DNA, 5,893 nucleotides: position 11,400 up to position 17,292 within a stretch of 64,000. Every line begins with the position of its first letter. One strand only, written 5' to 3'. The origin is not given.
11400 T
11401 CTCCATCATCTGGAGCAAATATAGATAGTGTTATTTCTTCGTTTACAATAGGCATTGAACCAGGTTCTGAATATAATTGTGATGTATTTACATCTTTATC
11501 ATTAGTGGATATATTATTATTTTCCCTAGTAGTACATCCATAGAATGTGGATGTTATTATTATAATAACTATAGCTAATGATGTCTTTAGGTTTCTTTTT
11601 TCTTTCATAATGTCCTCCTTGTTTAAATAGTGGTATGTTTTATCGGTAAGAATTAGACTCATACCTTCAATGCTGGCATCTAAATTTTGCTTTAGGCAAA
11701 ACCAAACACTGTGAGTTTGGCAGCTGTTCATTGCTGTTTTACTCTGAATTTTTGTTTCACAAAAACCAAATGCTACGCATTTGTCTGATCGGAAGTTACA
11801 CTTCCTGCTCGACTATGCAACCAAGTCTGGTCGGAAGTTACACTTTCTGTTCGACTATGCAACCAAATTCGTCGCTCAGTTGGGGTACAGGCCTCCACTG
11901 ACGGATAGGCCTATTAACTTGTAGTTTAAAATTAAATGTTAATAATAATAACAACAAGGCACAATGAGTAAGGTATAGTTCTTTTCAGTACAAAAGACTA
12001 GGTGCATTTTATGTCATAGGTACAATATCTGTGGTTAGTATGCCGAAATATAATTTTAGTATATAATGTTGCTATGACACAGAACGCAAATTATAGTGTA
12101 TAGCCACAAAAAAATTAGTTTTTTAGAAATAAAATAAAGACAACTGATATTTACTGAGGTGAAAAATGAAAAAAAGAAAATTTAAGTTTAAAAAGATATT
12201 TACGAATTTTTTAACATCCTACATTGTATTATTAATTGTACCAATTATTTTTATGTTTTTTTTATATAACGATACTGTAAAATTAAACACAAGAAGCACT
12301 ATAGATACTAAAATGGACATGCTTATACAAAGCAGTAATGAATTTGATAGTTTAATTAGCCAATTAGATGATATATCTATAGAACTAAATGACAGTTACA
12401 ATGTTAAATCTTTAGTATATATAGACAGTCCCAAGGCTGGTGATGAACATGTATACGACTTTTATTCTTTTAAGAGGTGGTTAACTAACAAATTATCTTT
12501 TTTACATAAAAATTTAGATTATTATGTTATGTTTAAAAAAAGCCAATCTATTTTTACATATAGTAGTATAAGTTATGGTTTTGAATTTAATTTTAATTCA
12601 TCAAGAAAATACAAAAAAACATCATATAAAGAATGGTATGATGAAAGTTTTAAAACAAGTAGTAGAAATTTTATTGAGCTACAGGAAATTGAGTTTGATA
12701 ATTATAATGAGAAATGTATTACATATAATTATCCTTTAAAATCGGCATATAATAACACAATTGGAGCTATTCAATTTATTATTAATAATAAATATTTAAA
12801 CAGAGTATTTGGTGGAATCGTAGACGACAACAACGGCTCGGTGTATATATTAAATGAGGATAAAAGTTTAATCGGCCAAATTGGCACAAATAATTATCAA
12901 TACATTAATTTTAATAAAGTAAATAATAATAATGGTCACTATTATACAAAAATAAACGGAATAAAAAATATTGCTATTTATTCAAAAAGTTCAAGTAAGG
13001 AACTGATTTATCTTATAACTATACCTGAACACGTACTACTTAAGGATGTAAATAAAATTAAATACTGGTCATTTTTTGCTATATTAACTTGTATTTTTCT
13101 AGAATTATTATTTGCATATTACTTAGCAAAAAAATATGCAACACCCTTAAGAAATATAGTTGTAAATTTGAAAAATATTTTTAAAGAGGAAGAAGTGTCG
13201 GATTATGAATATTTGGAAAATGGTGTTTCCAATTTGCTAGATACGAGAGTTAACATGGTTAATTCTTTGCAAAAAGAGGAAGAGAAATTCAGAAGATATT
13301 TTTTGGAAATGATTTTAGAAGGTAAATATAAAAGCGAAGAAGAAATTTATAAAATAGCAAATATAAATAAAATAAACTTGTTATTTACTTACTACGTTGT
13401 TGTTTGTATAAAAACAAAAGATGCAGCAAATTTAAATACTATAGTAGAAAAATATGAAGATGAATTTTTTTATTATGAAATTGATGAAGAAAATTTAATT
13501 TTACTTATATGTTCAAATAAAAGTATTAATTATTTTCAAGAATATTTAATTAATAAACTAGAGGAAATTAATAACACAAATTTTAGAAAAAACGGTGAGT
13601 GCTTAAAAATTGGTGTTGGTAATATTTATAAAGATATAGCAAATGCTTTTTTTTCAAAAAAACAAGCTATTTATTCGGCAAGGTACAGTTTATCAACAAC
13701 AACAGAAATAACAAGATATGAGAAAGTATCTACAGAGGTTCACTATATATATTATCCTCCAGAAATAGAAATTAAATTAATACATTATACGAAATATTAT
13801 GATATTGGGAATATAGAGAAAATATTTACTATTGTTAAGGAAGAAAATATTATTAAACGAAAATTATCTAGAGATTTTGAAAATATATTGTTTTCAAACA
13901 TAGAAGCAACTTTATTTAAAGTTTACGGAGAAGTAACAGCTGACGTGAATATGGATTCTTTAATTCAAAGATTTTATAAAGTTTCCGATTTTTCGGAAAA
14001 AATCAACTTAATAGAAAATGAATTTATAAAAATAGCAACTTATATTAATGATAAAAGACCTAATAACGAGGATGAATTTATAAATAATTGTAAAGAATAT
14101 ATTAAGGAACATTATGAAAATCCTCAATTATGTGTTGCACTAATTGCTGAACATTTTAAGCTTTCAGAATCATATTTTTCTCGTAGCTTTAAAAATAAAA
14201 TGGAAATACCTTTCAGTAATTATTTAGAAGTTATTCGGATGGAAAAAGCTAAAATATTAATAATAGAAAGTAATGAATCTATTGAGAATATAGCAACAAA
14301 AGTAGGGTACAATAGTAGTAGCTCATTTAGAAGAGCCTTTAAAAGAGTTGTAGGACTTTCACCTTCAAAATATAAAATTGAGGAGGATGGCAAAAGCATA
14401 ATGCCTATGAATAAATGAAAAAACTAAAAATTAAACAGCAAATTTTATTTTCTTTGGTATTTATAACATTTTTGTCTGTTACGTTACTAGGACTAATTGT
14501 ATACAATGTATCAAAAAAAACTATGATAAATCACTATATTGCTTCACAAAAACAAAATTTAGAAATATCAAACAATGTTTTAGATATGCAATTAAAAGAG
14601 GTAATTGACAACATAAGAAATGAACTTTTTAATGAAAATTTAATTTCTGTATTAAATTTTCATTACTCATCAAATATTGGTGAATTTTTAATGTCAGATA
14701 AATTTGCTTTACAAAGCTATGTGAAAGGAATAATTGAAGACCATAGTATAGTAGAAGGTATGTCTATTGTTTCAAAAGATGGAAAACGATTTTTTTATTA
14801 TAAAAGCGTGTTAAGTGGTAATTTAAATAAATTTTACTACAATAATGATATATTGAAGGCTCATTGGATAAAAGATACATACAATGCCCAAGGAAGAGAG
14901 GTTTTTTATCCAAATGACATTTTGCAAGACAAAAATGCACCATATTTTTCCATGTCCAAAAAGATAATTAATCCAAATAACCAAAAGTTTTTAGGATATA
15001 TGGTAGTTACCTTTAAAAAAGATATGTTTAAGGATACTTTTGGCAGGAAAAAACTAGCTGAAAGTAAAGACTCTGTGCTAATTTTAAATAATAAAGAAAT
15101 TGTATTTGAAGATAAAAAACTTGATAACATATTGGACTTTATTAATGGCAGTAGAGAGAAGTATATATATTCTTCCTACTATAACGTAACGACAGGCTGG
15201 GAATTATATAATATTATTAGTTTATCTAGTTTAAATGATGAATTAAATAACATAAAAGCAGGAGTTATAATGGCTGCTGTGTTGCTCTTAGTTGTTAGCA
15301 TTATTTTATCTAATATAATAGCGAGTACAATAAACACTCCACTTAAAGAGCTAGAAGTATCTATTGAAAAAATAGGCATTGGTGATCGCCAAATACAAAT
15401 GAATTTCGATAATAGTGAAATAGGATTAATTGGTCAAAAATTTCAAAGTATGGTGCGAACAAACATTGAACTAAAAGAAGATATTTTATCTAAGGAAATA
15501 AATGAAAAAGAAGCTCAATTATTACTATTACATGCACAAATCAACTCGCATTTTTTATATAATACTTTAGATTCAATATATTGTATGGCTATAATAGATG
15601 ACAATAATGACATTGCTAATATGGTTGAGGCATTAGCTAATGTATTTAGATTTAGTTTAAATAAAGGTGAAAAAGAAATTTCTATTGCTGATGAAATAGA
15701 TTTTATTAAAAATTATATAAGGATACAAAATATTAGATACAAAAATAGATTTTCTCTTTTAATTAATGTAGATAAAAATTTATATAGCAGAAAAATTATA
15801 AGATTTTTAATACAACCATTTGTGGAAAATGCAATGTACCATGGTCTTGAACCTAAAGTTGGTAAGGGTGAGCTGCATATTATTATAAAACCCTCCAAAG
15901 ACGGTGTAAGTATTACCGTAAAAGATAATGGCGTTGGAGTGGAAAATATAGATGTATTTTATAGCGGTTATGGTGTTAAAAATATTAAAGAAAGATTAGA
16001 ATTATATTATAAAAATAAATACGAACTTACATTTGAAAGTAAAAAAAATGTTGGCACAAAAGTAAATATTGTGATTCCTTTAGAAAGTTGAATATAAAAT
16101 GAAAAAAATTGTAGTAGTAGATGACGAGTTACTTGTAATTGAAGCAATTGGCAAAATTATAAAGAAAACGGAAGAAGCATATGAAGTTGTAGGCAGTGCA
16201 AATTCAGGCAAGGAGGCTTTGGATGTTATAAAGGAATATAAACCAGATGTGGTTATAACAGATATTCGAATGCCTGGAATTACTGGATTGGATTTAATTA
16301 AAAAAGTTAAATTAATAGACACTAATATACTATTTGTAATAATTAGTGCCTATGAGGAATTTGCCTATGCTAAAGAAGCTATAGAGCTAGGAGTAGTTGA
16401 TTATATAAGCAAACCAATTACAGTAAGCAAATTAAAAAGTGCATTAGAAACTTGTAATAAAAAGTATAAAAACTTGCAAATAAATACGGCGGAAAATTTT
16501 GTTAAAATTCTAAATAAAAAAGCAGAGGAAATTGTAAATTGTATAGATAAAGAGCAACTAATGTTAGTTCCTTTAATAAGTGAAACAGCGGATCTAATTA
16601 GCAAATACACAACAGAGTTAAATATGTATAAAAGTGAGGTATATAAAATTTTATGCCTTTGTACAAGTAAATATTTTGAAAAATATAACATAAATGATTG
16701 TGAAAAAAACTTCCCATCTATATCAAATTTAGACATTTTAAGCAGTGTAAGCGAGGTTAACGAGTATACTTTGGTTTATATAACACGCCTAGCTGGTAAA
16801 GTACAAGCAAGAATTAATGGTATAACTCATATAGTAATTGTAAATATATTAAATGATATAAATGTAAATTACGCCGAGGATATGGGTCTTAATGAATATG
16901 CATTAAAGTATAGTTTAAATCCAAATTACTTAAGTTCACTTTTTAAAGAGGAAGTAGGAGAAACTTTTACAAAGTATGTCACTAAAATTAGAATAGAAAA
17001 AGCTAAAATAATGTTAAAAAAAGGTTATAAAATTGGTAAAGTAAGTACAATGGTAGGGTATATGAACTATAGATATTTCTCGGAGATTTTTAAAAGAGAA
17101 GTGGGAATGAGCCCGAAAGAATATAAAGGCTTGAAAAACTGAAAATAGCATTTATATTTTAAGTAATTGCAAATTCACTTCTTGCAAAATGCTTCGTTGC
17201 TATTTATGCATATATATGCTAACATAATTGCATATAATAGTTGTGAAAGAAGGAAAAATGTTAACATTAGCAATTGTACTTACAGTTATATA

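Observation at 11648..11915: Two-copy ~270-bp element built from six consecutive short hairpins, with every inter-copy difference in a loop or linker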

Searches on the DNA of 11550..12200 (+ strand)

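Call 7: search_rna_families(source=window, start=11550, end=12200, threshold=evalue, max_evalue=10, show_alignments=3)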
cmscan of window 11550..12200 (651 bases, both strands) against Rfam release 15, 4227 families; matches with E-value up to 10: 1.
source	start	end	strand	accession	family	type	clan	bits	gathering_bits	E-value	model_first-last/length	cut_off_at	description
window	11989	12127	+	RF00168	Lysine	Cis-reg; riboswitch;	-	11.5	30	2.3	1-182/182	no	Lysine riboswitch aptamer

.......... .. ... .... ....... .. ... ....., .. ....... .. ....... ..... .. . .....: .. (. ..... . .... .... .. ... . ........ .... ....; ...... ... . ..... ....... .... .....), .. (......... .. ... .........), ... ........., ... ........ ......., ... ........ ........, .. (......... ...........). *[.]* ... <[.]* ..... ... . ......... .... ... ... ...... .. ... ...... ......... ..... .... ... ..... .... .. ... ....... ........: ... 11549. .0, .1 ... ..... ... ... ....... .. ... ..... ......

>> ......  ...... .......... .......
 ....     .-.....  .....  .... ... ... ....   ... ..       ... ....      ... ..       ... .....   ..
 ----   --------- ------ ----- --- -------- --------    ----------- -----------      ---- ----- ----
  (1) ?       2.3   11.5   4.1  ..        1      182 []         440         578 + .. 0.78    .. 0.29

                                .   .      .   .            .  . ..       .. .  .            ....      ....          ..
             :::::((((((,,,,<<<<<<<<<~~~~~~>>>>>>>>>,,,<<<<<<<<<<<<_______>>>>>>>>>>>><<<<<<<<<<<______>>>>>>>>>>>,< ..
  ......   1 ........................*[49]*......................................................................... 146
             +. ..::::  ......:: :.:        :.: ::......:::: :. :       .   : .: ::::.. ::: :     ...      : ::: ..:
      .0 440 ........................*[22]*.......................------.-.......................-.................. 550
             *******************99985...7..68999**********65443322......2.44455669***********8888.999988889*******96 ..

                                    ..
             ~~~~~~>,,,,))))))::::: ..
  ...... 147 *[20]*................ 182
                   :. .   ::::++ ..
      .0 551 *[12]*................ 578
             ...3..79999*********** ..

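Call 14: search_dna_similar(query=window:11640-11925:+, collection=plasmids, mode=distant, max_evalue=0.001, max_rows=40)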
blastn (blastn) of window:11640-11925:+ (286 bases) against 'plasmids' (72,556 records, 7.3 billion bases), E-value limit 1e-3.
No match.

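Call 15: search_dna_similar(query=window:11640-11925:+, collection=phages, mode=distant, max_evalue=0.001, max_rows=40)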
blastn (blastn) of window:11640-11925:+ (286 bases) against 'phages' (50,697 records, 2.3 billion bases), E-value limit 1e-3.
No match.
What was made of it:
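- Tried and rejected: BLASTN (word size 11) of copy A against PLSDB plasmids and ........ phages: no match (calls 14, 15).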

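Call 73: build_rna_model(alignment_id=A6, structure=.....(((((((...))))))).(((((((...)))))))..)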
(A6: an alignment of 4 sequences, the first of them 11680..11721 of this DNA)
Model R1 built from alignment A6 (4 sequences, 42 columns); structure: as given.
model positions 42; base pairs 14; branch points 1; effective number of sequences 4; information 1.181 bits per position. Calibrated on 0.2 Mb of random sequence (short: E-values are rough).
structure used (alignment columns):
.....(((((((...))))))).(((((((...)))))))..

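Call 74: search_with_rna_model(model_id=R1, source=window, filters=off, max_evalue=10)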
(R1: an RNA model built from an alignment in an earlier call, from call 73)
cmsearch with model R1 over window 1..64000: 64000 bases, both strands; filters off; matches with E-value up to 10: 33.
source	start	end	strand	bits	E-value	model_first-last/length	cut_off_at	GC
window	28596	28637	+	67.5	1.4e-14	1-42/42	no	0.31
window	11744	11785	+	66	3.3e-14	1-42/42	no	0.33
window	28532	28573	+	65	5.8e-14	1-42/42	no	0.4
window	11680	11721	+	63.4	1.4e-13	1-42/42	no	0.38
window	25070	25115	-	16.2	0.07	1-42/42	no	0.3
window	24124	24155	-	12.5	0.59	1-42/42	no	0.19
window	13647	13661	+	12.2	0.71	7-21/42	no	0.07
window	32328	32342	-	12.1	0.75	25-39/42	no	0.33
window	12474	12517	-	12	0.79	1-42/42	no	0.23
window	44257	44271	-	10.8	1.6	7-21/42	no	0.13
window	34914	34964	-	9.9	2.6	1-42/42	no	0.41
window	33897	33911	-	9.8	2.8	7-21/42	no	0.07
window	59469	59485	-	9.7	2.9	6-22/42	no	0.12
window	10660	10690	+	9.5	3.3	1-42/42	no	0.35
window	8260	8297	-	9.4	3.5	1-42/42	no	0.29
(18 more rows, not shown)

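Call 75: search_with_rna_model(model_id=R1, sources=[L044, L045], filters=off, max_evalue=1)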
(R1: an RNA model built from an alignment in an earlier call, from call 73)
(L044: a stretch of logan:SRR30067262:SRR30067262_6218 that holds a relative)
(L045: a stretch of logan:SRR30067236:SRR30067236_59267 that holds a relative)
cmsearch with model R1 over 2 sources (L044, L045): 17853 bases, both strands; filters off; matches with E-value up to 1: 2.
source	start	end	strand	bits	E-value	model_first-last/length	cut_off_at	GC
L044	589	620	+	10.9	0.41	1-42/42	no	0.28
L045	835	864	-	10.1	0.64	1-42/42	no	0.3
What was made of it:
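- Tried and rejected: The best other hit is 16 bits, E 0.07, at 25070-25115 (calls 73-75).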

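Call 77: search_with_rna_model(model_id=R1, sources=[L050, L051, L052, L053, L054], filters=off, max_evalue=1, show_alignments=3)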
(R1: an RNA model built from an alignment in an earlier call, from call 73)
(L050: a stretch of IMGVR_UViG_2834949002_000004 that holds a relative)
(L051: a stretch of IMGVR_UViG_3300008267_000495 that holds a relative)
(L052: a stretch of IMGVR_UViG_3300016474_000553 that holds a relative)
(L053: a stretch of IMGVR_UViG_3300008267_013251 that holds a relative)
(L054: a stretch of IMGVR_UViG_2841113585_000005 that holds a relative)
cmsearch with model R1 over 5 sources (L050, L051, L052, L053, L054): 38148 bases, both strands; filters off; matches with E-value up to 1: 7.
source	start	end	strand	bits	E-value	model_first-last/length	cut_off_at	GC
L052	301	356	+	17.9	0.016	1-42/42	no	0.3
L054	2963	2989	-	15.9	0.05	1-42/42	no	0.26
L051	4478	4533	+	15.5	0.064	1-42/42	no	0.36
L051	5583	5622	-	15.4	0.068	1-42/42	no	0.28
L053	3093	3109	-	12.8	0.29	6-22/42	no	0.24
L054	3556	3572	-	12.6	0.34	6-22/42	no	0.12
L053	3082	3121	+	12.1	0.45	1-42/42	no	0.3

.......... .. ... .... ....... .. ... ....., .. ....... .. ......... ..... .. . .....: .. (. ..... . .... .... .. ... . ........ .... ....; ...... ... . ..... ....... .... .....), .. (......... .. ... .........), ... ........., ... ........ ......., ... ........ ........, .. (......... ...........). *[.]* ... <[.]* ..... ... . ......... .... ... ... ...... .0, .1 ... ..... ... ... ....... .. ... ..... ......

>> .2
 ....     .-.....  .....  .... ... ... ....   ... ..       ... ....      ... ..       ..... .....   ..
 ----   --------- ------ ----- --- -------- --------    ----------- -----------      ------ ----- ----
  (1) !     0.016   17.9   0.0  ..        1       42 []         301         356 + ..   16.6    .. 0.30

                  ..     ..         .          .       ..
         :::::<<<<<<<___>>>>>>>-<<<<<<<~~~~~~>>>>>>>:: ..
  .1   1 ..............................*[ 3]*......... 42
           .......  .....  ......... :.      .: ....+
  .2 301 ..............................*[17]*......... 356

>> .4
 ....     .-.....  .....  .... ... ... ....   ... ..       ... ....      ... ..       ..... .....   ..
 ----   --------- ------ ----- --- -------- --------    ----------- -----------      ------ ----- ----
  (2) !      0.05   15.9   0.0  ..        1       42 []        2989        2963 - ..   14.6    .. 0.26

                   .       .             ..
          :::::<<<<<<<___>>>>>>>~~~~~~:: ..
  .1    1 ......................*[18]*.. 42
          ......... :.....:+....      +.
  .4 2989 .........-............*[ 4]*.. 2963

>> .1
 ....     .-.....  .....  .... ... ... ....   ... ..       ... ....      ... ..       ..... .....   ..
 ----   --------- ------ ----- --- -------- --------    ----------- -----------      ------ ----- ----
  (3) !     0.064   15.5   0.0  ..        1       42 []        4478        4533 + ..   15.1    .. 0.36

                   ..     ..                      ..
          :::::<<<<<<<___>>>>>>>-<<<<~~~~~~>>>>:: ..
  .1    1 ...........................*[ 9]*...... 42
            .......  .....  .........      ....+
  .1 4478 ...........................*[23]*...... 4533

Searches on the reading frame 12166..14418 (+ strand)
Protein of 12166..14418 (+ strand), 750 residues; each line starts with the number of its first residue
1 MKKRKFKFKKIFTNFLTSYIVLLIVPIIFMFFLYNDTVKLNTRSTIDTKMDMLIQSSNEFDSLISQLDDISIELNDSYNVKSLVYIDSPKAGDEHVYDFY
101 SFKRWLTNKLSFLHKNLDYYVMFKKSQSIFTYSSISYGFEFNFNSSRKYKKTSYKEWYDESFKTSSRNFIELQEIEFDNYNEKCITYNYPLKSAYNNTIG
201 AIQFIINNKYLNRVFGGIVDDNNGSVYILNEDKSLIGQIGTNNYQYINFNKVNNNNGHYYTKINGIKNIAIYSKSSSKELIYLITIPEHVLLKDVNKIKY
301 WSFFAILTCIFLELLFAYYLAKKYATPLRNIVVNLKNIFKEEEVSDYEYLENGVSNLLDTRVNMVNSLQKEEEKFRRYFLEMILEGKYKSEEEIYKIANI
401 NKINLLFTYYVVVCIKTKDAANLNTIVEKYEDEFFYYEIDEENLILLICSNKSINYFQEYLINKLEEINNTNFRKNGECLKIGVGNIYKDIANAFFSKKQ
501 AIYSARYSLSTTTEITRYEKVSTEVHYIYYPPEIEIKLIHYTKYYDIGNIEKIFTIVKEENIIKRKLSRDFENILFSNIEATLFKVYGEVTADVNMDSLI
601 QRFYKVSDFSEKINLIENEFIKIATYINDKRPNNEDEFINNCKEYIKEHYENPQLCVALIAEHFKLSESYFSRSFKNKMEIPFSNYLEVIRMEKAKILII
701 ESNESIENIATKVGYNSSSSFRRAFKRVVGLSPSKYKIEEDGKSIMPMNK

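Call 30: find_encoding_contigs(protein=window:12166-14418:+, flank=10000, max_places=10)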
Protein window:12166-14418:+ (750 aa): 1 contig read that carries it; 1 place shown.
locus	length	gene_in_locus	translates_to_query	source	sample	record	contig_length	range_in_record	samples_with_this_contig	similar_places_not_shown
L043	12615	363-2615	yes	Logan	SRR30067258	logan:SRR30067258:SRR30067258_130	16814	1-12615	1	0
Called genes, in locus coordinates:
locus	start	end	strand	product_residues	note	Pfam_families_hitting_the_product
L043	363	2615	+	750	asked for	PF02743:dCache_1 (weak), PF12833:HTH_18, PF00165:HTH_AraC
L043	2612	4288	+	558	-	PF06580:His_kinase, PF02518:HATPase_c (weak)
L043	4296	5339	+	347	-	PF00072:Response_reg, PF12833:HTH_18, PF00165:HTH_AraC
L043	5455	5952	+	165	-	-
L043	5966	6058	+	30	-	-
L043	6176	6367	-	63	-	-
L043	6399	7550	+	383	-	PF01145:Band_7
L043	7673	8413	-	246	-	PF00929:RNase_T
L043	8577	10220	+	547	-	PF02120:Flg_hook (weak)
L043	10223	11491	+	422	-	PF02127:Peptidase_M18, PF05343:Peptidase_M42 (weak)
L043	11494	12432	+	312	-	PF06325:PrmA, PF05175:MTS, PF13847:Methyltransf_31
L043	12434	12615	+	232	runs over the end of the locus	PF20260:PUA_4, PF04452:Methyltrans_RNA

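Call 47: search_protein_families(library=pfam, proteins=[window:12166-14418:+], max_evalue=0.00001)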
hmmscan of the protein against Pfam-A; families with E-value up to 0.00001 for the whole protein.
window:12166-14418:+ (750 aa): 2 families
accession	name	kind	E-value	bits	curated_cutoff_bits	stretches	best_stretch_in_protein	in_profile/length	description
PF12833.13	HTH_18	-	2.1e-21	76.4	33.6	1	660-737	1-78/80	Helix-turn-helix domain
PF00165.29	HTH_AraC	-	8.1e-15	55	26.6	1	702-736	7-40/42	Bacterial regulatory helix-turn-helix proteins, AraC family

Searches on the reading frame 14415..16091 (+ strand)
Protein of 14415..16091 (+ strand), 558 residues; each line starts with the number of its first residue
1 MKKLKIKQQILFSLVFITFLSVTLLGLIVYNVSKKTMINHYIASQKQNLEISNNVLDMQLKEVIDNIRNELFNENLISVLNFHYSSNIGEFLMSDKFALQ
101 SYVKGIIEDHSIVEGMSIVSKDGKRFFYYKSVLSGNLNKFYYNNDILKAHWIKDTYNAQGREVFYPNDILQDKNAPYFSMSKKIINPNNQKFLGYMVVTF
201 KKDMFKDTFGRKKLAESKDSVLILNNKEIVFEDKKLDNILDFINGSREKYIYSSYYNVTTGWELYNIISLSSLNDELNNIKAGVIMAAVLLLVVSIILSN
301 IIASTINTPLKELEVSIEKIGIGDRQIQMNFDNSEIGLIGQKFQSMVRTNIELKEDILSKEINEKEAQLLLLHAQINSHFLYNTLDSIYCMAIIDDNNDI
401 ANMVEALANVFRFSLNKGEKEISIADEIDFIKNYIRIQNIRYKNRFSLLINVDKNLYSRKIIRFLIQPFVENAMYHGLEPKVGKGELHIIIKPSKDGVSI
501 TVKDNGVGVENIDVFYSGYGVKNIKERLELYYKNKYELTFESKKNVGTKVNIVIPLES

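Call 47: search_protein_families(library=pfam, proteins=[window:14415-16091:+], max_evalue=0.00001)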
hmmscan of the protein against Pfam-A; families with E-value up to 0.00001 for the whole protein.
window:14415-16091:+ (558 aa): 2 families
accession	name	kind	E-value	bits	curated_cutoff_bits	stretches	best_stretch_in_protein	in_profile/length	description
PF06580.19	His_kinase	-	5.6e-25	87.8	25.2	1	367-446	1-81/81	Histidine kinase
PF02518.31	HATPase_c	-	1.1e-07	32.8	26.4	1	462-557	6-110/111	Histidine kinase-, DNA gyrase B-, and HSP90-like ATPase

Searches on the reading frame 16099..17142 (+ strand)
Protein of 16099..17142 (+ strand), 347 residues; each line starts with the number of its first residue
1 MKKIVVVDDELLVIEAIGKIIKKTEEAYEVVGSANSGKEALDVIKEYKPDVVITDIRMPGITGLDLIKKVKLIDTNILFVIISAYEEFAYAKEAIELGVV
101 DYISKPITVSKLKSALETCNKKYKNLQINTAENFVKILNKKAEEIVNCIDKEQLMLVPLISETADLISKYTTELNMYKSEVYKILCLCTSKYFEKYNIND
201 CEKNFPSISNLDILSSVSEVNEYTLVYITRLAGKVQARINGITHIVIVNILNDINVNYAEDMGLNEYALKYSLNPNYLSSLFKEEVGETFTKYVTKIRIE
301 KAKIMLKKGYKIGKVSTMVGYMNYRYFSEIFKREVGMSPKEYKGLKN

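Call 47: search_protein_families(library=pfam, proteins=[window:16099-17142:+], max_evalue=0.00001)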
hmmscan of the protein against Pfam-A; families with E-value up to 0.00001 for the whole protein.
window:16099-17142:+ (347 aa): 3 families
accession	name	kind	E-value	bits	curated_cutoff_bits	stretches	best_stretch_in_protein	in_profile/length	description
PF00072.30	Response_reg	-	1e-27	96.9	30.2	1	4-116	1-110/111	Response regulator receiver domain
PF12833.13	HTH_18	-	1.1e-17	64.5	33.6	1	268-343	2-78/80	Helix-turn-helix domain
PF00165.29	HTH_AraC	-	9e-15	54.8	26.6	1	307-342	6-40/42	Bacterial regulatory helix-turn-helix proteins, AraC family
